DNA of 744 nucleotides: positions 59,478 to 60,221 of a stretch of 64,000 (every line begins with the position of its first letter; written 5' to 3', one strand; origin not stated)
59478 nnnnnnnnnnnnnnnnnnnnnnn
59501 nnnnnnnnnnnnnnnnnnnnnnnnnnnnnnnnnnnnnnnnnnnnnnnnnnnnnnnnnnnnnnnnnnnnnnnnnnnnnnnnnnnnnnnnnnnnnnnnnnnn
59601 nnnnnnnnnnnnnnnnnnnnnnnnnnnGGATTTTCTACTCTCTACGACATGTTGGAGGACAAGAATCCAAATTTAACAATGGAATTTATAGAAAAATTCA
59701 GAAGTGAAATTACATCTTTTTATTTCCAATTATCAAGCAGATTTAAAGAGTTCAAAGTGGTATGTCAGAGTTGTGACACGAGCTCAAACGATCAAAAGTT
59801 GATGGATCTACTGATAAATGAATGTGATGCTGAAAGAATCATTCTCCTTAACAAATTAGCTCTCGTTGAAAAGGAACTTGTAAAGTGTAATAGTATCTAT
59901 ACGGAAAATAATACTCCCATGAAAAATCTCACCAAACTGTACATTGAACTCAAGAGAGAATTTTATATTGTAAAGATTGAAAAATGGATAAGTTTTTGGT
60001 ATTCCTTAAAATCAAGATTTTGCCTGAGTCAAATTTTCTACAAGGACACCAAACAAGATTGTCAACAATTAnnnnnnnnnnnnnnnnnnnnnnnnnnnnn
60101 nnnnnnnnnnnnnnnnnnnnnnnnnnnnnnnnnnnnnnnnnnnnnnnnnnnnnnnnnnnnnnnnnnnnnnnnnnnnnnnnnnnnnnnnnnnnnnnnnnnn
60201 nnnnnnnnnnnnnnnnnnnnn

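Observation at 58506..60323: Second Rab-like protein with degenerate G3/G4 motifs (pseudo-GTPase) and a long coiled-coil tail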

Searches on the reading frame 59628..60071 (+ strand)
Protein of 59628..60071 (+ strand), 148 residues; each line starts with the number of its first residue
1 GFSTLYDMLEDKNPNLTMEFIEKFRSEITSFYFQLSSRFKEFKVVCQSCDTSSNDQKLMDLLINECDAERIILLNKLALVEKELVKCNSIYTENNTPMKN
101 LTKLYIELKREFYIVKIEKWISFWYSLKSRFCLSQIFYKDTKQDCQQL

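Call 67: search_solved_structures(query=A5, max_evalue=10)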
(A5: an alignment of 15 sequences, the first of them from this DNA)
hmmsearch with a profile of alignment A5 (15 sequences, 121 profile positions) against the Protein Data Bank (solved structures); distinct sequences matched with E-value up to 10: 18.
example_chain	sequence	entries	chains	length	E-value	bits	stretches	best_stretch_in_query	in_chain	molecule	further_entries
9on3_B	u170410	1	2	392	0.048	17.1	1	12-86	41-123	Saglin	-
6s8t_A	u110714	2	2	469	0.062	16.8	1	52-112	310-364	Erythrocyte membrane protein 1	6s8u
2etd_A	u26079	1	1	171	0.095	16.2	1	10-109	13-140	lemA protein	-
1br0_A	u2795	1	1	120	0.11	16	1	7-96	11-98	PROTEIN (SYNTAXIN 1-A)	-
1ez3_A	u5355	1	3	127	0.14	15.6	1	7-96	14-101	SYNTAXIN-1A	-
6kos_A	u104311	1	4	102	0.14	15.6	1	5-50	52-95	SUWA (Super WA20)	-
1ku9_A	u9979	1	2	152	0.18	15.3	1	16-67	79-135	hypothetical protein MJ223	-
7aih_BG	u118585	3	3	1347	0.38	14.2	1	16-78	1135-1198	mL100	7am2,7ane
4jeu_B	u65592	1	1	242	1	12.9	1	7-96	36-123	Syntaxin-1A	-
6mdm_I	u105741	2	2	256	1.2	12.6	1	7-96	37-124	Syntaxin-1A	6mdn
9ojz_G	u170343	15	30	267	1.6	12.3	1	7-96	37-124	Syntaxin-1A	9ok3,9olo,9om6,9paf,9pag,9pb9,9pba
6ip1_B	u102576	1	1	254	1.6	12.2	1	7-96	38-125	Syntaxin-1A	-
4jeh_B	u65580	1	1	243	1.8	12.1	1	7-96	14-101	Syntaxin-1A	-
3c98_B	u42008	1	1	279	1.9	12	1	7-96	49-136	Syntaxin-1A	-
7xsj_B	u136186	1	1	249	2.3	11.7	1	7-96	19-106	Syntaxin-1A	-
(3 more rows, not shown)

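Call 68: search_protein_families(library=pfam, alignment_id=A5, max_evalue=1)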
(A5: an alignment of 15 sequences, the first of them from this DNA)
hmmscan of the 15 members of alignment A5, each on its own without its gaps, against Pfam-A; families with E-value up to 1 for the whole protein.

A. member 1, seq(148 aa): 2 families
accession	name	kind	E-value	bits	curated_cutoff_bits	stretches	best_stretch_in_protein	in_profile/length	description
PF10239.14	DUF2465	-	0.015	15.1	30.5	1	19-108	43-128/302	Protein of unknown function (DUF2465)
PF23950.1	MLLE_2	-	0.11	12.9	27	1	74-112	13-51/60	MLLE-related domain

B. families by the number of members that match (of 15 scanned): 17 families
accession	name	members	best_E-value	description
PF10239.14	DUF2465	2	0.0033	Protein of unknown function (DUF2465)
PF02432.21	Fimbrial_K88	1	0.0025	Fimbrial, major and minor subunit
PF18915.5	DUF5667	1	0.0056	Domain of unknown function (DUF5667)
PF22997.1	CHS4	1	0.0098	Chitin synthase 4-like domain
PF24541.1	Thioredox_PDIA6_C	1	0.021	PDIA6-like, C-terminal thioredoxin-like domain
PF10791.14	F1F0-ATPsyn_F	1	0.049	Mitochondrial F1-F0 ATP synthase subunit F of fungi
PF02394.21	IL1_propep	1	0.052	Interleukin-1 propeptide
PF19566.4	Snx8_BAR_dom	1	0.054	Sorting nexin 8/Mvp1 BAR domain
PF07655.18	Secretin_N_2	1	0.068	Secretin N-terminal domain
PF14772.11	NYD-SP28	1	0.097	Sperm tail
PF17675.6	APG6_N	1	0.097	Apg6 coiled-coil region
PF23950.1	MLLE_2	1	0.11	MLLE-related domain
PF03730.19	Ku_C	1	0.12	Ku70/Ku80 C-terminal arm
PF18494.6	Pullulanase_Ins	1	0.13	Pullulanase Ins domain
PF25634.1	PFV_capsid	1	0.13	Pyrobaculum filamentous virus capsid protein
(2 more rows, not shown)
